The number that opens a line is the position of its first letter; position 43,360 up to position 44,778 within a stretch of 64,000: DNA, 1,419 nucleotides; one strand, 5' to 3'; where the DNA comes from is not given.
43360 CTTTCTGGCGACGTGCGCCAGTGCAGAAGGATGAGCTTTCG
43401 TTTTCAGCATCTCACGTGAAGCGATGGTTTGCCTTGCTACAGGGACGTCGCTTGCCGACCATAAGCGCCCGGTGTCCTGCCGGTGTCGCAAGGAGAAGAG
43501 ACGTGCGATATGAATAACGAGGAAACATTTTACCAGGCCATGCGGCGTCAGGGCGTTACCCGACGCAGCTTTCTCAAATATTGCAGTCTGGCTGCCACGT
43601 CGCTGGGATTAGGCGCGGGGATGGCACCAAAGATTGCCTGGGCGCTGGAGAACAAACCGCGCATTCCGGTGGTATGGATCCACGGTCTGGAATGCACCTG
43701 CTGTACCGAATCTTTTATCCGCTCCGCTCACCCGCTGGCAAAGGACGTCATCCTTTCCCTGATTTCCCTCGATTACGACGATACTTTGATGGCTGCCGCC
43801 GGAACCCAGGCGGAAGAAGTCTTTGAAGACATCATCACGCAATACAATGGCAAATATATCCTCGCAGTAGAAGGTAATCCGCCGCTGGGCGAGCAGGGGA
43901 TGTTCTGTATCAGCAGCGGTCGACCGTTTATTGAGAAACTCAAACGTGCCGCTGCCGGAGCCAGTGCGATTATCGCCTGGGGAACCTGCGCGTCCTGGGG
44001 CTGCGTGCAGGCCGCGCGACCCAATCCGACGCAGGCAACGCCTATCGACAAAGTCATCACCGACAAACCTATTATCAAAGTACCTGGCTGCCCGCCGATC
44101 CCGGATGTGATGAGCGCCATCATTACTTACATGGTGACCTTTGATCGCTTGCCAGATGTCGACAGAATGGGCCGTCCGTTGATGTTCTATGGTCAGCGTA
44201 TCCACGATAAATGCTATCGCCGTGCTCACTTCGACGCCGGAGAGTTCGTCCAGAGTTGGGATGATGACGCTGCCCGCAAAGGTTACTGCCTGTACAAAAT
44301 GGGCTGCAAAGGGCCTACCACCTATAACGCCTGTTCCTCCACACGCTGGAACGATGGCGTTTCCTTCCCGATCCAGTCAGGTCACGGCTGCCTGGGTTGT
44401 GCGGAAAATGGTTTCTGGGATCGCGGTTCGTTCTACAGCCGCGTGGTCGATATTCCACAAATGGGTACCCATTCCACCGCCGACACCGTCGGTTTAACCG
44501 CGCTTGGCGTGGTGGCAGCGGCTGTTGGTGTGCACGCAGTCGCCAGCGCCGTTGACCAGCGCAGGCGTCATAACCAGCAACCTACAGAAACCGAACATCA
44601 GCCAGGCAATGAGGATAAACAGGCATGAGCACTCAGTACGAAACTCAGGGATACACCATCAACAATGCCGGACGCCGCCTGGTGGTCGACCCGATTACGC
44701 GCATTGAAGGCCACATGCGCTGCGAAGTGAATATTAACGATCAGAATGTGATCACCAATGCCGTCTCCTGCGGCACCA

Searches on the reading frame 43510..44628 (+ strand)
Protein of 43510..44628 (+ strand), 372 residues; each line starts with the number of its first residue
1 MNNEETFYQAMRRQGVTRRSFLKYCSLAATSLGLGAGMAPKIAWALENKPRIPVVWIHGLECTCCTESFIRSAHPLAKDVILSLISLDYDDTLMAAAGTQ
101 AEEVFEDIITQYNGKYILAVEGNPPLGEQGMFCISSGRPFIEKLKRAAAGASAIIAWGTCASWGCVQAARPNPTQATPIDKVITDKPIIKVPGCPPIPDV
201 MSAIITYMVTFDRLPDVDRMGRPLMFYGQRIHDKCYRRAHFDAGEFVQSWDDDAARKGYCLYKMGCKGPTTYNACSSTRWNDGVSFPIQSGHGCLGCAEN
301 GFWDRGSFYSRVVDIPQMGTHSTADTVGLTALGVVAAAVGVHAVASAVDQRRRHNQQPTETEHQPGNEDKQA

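Call 17: find_related_loci(query=window:43510-44628:+, collection=genome_contigs, flank=1500)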
Query window:43510-44628:+ (372 aa) in genome_contigs; peptide patterns used: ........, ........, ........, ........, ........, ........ (x = any residue, [..] = any of these).
600 stretches matched a pattern (row limit reached: there are more); 566 encode a relative of the query (tblastn E <= 1e-3); the best 80 are kept; 80 distinct loci.
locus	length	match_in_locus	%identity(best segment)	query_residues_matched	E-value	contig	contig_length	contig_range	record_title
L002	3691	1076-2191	100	1-372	0e+0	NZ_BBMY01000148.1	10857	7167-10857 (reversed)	Escherichia albertii NBRC 107761 = DSM 17582 strain NBRC 107761, whole genome shotgun sequence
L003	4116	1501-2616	99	1-372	0e+0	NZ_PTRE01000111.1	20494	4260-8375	Escherichia sp. MOD1-EC7003 MOD1-EC7003_111_length_20494_cov_113, whole genome shotgun sequence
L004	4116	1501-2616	99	1-372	0e+0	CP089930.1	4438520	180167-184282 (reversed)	Escherichia coli strain E69 chromosome, complete genome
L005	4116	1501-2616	99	1-372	0e+0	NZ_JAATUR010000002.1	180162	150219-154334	Escherichia coli strain SCPM-O-B-8794 2length=18016, whole genome shotgun sequence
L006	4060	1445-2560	96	1-372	0e+0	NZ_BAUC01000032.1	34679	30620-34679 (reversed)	Edwardsiella hoshinae NBRC 105699 = ATCC 33379 strain NBRC 105699, whole genome shotgun sequence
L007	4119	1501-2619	96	1-372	0e+0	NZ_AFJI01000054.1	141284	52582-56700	Edwardsiella ictaluri ATCC 33202 contig00070, whole genome shotgun sequence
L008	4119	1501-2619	96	1-372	0e+0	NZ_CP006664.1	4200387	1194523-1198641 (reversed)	Edwardsiella anguillarum ET080813 strain 80813 chromosome, complete genome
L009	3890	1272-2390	96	1-372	0e+0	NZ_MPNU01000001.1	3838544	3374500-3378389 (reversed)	Edwardsiella piscicida strain ACC35.1 scaffold00001, whole genome shotgun sequence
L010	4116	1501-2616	92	1-372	0e+0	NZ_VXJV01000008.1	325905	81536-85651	Salmonella enterica subsp. diarizonae strain CCUG 30040T contig_0000008, whole genome shotgun sequence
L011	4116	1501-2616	92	1-372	0e+0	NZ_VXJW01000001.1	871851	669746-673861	Salmonella enterica subsp. arizonae strain CCUG 6322T contig_0000001, whole genome shotgun sequence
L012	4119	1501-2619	91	1-372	0e+0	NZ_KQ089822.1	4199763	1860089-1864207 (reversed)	Citrobacter sp. MGH106 aetzL-supercont1.1, whole genome shotgun sequence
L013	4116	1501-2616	92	2-372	0e+0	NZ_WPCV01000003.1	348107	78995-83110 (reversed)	Citrobacter sp. On2M On2M_3, whole genome shotgun sequence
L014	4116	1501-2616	91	2-372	0e+0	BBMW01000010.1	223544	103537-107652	Citrobacter werkmanii NBRC 105721 DNA, contig: CIWKM10, whole genome shotgun sequence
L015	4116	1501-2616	90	2-372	0e+0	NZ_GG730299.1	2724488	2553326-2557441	Citrobacter youngae ATCC 29220 Scfld0, whole genome shotgun sequence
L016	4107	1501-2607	71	5-371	0e+0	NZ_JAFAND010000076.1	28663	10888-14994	MAG: Paludibacterium sp. isolate CP_BE_RX_R2_11 BE_RX_R2_k147_1477106, whole genome shotgun sequence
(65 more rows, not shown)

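Call 40: find_homologous_proteins(query=window:43510-44625:+, max_evalue=1e-150)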
Query window:43510-44625:+ (372 aa): 1098 proteins with E <= 1e-150 among 8000 candidates; the best 120 are listed.
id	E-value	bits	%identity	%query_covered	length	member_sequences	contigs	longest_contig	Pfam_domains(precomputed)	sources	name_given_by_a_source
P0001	3.0e-267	903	80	100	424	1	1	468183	PF01058.30,PF14720.12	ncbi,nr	ncbi:hydrogenase 1 small subunit [Salmonella enterica]|nr:hydrogenase 1 small subunit [Salmonella en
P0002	2.4e-259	877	100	100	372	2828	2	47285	PF01058.30,PF14720.12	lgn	-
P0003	5.9e-259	876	100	100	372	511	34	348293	PF01058.30,PF14720.12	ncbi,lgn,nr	ncbi:hydrogenase 1 small subunit [Escherichia coli]|nr:hydrogenase 1 small subunit [Escherichia coli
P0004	2.1e-241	818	92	100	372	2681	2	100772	PF01058.30,PF14720.12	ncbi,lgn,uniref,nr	ncbi:hydrogenase 1 small subunit [Salmonella enterica]|uniref:hydrogenase 1 small subunit n=1 Tax=Sa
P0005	9.3e-234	793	94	100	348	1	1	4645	PF01058.30,PF14720.12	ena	-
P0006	5.1e-230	781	99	89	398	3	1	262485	PF01058.30,PF14720.12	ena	-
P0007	7.8e-226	767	91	100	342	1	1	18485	PF01058.30,PF14720.12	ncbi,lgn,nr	ncbi:twin-arginine translocation signal domain-containing protein [Shigella sonnei]|nr:twin-arginine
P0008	6.0e-216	735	87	100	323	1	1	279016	PF01058.30,PF14720.12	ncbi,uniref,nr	ncbi:hydrogenase 1 small subunit [Escherichia coli]|uniref:hydrogenase 1 small subunit n=1 Tax=Esche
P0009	2.1e-215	733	88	100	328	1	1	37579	PF01058.30,PF14720.12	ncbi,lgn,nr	ncbi:hydrogenase small subunit [Escherichia coli]|nr:hydrogenase small subunit [Escherichia coli]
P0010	2.4e-214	729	83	98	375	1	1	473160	PF01058.30,PF14720.12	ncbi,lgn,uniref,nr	ncbi:hydrogenase small subunit [Plesiomonas shigelloides]|uniref:hydrogenase small subunit n=1 Tax=P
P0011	9.1e-214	727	83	98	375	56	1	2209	PF01058.30,PF14720.12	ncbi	ncbi:MAG: hydrogenase small subunit [Plesiomonas shigelloides]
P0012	2.8e-213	726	87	100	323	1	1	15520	PF01058.30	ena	-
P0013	1.3e-209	714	83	100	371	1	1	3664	PF01058.30,PF14720.12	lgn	-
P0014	2.0e-206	703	78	99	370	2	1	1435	PF01058.30,PF14720.12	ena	-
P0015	2.6e-201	686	78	100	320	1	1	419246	PF01058.30,PF14720.12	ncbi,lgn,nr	ncbi:hydrogenase small subunit [Salmonella enterica]|nr:hydrogenase small subunit [Salmonella enteri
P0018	3.1e-198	676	82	88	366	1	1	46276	PF01058.30,PF14720.12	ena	-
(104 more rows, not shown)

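Call 41: find_encoding_contigs(protein=P0004, flank=800, max_places=2)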
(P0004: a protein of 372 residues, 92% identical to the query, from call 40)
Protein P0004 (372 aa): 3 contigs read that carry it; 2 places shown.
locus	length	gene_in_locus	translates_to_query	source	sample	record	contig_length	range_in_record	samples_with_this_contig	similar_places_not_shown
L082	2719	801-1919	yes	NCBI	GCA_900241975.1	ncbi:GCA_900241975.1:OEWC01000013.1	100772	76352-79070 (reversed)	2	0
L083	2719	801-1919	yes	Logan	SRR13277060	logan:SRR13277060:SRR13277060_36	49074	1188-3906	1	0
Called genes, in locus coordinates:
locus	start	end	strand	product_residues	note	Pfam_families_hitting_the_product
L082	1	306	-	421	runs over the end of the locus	PF14468:DUF4427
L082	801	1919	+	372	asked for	PF01058:Oxidored_q6, PF14720:NiFe_hyd_SSU_C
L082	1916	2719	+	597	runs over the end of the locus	PF27537:HoxH (weak), PF00374:NiFeSe_Hases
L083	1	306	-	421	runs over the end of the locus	PF14468:DUF4427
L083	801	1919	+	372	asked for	PF01058:Oxidored_q6, PF14720:NiFe_hyd_SSU_C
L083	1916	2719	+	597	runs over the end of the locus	PF27537:HoxH (weak), PF00374:NiFeSe_Hases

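Call 42: find_encoding_contigs(protein=P0010, flank=800, max_places=2)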
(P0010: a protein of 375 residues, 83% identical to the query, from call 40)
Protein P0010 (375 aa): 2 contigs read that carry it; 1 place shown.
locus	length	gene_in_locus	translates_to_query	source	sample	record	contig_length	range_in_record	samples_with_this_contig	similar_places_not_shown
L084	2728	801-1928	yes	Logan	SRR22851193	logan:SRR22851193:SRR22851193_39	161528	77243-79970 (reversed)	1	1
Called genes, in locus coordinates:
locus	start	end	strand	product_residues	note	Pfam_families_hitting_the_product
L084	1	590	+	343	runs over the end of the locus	PF21948:LplA-B_cat, PF03099:BPL_LplA_LipB, PF10437:Lip_prot_lig_C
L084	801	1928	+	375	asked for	PF01058:Oxidored_q6, PF14720:NiFe_hyd_SSU_C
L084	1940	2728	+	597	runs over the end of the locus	PF27537:HoxH (weak), PF00374:NiFeSe_Hases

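Call 43: find_encoding_contigs(protein=P0013, flank=800, max_places=2)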
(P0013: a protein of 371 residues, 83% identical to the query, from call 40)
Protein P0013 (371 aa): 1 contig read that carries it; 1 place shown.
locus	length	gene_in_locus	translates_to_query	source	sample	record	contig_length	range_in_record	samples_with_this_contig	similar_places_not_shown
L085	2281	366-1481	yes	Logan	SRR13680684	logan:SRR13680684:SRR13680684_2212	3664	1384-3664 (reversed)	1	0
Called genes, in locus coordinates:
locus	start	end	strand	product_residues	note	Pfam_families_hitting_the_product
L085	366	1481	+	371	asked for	PF01058:Oxidored_q6, PF14720:NiFe_hyd_SSU_C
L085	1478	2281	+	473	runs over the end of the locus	PF27537:HoxH (weak), PF00374:NiFeSe_Hases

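Call 44: find_encoding_contigs(protein=P0018, flank=800, max_places=2)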
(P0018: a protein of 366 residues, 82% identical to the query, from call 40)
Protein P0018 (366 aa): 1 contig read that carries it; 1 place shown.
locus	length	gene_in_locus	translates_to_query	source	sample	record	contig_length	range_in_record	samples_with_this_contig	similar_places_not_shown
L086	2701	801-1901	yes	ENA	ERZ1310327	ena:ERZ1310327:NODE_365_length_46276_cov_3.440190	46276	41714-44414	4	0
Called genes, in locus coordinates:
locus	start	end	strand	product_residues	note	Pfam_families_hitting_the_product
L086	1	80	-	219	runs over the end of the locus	PF01027:Bax1-I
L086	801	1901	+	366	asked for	PF01058:Oxidored_q6, PF14720:NiFe_hyd_SSU_C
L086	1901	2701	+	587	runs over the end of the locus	PF27537:HoxH, PF00374:NiFeSe_Hases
